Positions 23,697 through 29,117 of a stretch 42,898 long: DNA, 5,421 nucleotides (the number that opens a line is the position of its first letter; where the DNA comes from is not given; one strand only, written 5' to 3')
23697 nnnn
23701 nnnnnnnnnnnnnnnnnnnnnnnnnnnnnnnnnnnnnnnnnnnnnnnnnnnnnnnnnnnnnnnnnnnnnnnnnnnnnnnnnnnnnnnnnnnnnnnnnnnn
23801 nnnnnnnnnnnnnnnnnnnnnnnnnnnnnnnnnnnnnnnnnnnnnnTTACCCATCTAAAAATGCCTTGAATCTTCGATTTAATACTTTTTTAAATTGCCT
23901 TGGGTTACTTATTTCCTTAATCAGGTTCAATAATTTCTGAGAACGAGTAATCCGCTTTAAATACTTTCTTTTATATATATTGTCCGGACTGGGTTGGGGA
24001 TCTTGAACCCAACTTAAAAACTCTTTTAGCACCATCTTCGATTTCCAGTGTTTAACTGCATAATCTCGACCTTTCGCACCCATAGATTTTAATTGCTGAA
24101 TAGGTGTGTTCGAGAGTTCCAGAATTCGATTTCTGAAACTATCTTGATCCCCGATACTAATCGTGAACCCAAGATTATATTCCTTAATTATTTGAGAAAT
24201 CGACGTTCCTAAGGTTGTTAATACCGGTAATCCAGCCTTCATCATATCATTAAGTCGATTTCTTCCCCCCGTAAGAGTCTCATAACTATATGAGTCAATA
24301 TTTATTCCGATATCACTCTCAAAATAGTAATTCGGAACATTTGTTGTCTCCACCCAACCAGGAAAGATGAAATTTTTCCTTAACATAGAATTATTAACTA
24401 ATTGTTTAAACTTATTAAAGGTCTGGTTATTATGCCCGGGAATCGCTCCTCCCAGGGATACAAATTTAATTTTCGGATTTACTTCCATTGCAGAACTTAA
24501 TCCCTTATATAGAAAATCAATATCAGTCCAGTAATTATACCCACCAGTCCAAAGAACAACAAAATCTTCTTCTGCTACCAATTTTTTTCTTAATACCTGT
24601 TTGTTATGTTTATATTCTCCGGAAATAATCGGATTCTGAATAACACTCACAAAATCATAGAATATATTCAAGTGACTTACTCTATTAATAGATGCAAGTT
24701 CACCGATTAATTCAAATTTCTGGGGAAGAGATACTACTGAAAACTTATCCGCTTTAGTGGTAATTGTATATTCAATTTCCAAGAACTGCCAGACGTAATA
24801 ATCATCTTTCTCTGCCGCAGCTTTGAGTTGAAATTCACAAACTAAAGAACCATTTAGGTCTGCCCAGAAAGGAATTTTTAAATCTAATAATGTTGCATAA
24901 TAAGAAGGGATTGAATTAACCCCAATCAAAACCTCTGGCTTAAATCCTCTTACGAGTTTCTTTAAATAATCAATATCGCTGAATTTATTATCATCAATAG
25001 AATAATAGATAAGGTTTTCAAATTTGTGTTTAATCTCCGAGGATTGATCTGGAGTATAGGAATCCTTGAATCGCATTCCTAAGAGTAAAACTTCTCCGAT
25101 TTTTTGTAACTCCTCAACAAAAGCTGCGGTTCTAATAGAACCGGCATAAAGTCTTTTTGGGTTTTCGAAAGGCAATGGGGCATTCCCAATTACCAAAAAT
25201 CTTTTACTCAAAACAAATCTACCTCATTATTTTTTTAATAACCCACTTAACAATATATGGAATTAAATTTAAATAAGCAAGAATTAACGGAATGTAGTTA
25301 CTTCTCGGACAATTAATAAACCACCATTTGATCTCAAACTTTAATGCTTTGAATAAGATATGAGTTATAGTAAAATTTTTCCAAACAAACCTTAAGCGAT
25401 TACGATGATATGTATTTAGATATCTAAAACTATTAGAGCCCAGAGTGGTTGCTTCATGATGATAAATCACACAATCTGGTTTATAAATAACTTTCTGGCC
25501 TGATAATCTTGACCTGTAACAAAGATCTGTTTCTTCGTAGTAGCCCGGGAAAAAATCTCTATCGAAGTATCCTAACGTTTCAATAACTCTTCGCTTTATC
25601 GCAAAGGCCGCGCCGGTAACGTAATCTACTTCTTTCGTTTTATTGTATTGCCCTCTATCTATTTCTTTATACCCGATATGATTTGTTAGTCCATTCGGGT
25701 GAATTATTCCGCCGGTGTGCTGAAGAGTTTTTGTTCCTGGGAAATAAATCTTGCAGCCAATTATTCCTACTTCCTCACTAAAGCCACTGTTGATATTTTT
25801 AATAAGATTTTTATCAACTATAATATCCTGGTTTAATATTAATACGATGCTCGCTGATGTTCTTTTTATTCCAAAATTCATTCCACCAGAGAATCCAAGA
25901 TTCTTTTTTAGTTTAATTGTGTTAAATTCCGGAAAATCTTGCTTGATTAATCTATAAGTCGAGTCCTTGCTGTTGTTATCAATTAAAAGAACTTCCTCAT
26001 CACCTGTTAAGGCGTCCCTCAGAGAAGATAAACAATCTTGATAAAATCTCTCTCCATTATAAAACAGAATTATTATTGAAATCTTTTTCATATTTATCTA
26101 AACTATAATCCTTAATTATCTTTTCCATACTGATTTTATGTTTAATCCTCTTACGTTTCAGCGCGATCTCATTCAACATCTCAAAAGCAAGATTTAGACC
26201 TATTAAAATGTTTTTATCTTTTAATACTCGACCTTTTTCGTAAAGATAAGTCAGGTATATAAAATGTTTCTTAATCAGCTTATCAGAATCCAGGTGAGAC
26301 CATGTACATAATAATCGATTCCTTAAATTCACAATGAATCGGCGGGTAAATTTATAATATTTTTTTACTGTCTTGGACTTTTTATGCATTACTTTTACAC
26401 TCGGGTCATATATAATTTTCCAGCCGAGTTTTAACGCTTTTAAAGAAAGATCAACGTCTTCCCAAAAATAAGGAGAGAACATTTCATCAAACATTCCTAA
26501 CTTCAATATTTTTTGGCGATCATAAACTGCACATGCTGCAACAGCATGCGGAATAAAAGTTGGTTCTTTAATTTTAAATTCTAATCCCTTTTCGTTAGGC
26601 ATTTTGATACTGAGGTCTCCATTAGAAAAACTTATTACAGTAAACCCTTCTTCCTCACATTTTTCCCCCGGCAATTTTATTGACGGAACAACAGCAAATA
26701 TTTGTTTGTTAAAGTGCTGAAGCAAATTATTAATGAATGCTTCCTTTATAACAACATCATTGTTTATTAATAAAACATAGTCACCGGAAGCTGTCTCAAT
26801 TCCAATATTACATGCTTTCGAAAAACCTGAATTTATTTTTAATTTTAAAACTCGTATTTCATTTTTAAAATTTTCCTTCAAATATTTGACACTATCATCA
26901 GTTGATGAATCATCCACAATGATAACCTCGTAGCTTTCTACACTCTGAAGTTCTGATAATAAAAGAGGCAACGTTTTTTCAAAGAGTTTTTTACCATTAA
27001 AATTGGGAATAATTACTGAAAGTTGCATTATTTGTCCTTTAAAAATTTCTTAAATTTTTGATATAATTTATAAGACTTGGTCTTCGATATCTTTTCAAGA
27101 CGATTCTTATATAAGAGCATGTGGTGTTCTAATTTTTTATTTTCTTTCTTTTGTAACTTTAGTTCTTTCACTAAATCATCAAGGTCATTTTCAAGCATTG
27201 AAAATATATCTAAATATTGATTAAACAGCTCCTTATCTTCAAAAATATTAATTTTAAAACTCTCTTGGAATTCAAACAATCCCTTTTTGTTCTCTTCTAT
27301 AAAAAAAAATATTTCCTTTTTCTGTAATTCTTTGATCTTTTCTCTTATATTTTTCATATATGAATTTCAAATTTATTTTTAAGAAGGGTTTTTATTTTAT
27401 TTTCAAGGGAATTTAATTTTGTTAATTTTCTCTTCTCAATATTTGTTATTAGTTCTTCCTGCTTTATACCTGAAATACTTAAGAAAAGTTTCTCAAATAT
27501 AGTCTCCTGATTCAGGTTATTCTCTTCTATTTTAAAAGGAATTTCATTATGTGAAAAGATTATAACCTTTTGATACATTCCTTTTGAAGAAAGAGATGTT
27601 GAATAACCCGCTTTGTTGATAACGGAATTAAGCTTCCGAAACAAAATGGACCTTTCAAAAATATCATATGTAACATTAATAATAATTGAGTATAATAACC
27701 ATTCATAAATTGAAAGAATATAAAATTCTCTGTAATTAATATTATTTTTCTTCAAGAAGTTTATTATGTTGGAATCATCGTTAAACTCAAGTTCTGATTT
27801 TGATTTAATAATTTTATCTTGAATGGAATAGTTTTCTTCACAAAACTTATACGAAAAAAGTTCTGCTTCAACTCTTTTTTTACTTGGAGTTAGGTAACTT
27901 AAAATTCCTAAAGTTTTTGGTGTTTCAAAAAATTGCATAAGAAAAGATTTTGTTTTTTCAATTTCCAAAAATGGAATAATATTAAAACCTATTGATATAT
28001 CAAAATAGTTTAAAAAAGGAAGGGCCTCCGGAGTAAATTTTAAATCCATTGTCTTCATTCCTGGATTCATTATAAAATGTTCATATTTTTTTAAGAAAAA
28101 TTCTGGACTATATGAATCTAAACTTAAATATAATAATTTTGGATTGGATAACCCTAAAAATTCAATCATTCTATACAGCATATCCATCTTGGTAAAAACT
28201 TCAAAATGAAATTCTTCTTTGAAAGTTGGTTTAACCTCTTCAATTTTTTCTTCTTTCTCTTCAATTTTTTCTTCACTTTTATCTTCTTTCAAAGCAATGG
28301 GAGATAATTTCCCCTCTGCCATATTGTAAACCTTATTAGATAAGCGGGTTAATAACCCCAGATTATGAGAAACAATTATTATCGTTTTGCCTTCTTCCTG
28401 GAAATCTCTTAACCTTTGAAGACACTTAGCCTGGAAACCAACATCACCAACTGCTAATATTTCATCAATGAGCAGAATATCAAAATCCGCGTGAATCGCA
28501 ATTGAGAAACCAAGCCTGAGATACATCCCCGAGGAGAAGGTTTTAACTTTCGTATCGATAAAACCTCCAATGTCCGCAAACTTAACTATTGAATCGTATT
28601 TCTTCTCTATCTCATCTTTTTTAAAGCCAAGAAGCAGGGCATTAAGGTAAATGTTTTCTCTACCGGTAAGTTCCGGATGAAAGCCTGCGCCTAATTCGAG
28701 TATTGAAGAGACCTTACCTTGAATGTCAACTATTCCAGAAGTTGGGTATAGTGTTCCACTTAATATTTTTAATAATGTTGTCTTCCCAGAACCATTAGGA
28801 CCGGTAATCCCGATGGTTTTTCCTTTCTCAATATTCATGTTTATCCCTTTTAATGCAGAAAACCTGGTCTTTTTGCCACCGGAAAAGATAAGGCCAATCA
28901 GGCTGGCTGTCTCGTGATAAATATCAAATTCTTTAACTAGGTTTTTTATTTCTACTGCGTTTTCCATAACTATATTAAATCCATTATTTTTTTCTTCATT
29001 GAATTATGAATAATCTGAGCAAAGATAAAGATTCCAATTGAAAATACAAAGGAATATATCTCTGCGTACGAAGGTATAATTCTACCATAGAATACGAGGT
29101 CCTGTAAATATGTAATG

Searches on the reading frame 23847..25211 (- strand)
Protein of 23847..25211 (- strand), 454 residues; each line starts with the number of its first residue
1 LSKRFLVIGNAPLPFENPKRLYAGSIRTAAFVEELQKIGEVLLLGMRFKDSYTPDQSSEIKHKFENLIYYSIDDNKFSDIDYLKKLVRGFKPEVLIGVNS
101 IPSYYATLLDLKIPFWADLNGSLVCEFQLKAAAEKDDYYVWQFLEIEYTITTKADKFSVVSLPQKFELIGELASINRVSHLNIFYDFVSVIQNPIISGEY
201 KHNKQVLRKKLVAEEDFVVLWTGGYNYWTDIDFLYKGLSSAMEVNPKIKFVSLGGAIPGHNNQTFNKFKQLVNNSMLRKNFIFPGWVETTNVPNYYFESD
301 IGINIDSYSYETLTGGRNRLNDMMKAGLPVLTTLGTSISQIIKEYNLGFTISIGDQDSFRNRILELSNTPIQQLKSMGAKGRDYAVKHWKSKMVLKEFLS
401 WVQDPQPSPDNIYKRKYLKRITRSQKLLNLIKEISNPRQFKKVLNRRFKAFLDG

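Call 6: search_protein_families(library=pfam, proteins=[window:23847-25211:-], max_evalue=0.001)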
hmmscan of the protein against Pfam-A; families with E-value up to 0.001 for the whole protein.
window:23847-25211:- (454 aa): 2 families
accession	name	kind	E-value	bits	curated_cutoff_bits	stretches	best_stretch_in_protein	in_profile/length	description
PF00534.26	Glycos_transf_1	-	3.5e-10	40.1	26.4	1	207-382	5-170/172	Glycosyl transferases group 1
PF13692.12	Glyco_trans_1_4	-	2e-09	38.3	27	1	217-367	2-140/142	Glycosyl transferases group 1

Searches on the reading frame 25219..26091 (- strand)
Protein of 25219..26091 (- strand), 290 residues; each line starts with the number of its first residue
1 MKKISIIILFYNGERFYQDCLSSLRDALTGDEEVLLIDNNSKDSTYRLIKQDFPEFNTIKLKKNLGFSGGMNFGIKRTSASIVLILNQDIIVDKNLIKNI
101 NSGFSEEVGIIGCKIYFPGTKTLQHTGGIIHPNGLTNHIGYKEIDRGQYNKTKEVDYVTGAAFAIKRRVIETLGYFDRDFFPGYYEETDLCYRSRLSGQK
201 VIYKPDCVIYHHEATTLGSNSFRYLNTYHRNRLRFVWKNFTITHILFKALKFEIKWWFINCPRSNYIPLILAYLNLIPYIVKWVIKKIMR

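Call 6: search_protein_families(library=pfam, proteins=[window:25219-26091:-], max_evalue=0.001)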
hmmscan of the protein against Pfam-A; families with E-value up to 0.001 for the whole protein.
window:25219-26091:- (290 aa): 4 families
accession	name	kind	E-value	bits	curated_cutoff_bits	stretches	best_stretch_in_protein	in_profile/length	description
PF00535.33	Glycos_transf_2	-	5.7e-20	72.4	23.3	1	5-173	1-167/168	Glycosyl transferase family 2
PF13641.12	Glyco_tranf_2_3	-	1.2e-14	55.4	27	1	4-217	3-217/230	Glycosyltransferase like family 2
PF13712.12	Glyco_tranf_2_5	-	5.2e-07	30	27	1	56-236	30-207/210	Glycosyltransferase like family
PF13632.12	Glyco_trans_2_3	-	5.1e-05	23.6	27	1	82-274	1-188/198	Glycosyl transferase family group 2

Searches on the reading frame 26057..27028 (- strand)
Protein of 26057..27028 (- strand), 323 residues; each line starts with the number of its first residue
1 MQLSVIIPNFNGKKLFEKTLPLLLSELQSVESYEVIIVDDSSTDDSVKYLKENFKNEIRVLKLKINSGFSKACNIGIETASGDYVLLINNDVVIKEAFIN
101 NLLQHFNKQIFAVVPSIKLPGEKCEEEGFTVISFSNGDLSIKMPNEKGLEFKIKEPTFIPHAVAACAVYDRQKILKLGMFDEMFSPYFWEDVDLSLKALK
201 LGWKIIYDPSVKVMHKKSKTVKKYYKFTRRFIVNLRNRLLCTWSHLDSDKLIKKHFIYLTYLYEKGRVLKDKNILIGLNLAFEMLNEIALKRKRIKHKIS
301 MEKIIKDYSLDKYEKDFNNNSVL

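Call 6: search_protein_families(library=pfam, proteins=[window:26057-27028:-], max_evalue=0.001)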
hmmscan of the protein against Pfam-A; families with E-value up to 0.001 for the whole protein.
window:26057-27028:- (323 aa): 4 families
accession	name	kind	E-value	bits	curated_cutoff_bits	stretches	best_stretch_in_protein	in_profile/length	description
PF00535.33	Glycos_transf_2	-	1e-23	84.5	23.3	1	4-173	1-163/168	Glycosyl transferase family 2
PF13641.12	Glyco_tranf_2_3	-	6e-13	49.8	27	1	3-230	3-226/230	Glycosyltransferase like family 2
PF10111.15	Glyco_tranf_2_2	-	7e-11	42.6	27.3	1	4-235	1-235/276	Glycosyltransferase like family 2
PF13632.12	Glyco_trans_2_3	-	0.00032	21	27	0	164-239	74-147/198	Glycosyl transferase family group 2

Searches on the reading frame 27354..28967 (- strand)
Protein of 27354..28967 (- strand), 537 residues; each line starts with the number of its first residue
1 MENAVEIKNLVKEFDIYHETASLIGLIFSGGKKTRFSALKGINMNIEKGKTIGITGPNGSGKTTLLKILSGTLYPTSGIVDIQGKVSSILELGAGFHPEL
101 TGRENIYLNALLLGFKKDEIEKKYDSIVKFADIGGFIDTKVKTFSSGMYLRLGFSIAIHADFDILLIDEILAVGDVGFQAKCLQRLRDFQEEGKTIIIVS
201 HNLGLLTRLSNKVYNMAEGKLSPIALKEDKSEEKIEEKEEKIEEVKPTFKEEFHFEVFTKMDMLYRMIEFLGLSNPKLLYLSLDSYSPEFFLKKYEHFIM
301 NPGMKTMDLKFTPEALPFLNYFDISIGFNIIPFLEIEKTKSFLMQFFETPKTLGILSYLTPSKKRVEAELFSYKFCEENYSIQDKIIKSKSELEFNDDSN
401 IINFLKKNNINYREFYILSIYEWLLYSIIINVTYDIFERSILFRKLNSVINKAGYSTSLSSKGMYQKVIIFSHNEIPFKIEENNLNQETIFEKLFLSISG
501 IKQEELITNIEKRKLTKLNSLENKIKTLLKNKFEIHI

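Call 6: search_protein_families(library=pfam, proteins=[window:27354-28967:-], max_evalue=0.001)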
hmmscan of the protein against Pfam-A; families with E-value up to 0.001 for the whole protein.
window:27354-28967:- (537 aa): 3 families
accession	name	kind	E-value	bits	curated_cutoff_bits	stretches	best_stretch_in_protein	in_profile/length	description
PF00005.33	ABC_tran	-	4.3e-20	73.1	25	1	39-170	1-135/137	ABC transporter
PF13304.12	AAA_21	-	0.00015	22.3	27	1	53-89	3-52/304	AAA domain, putative AbiEii toxin, Type IV TA system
PF13476.12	AAA_23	-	0.00063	20.9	27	1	50-246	20-197/201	AAA domain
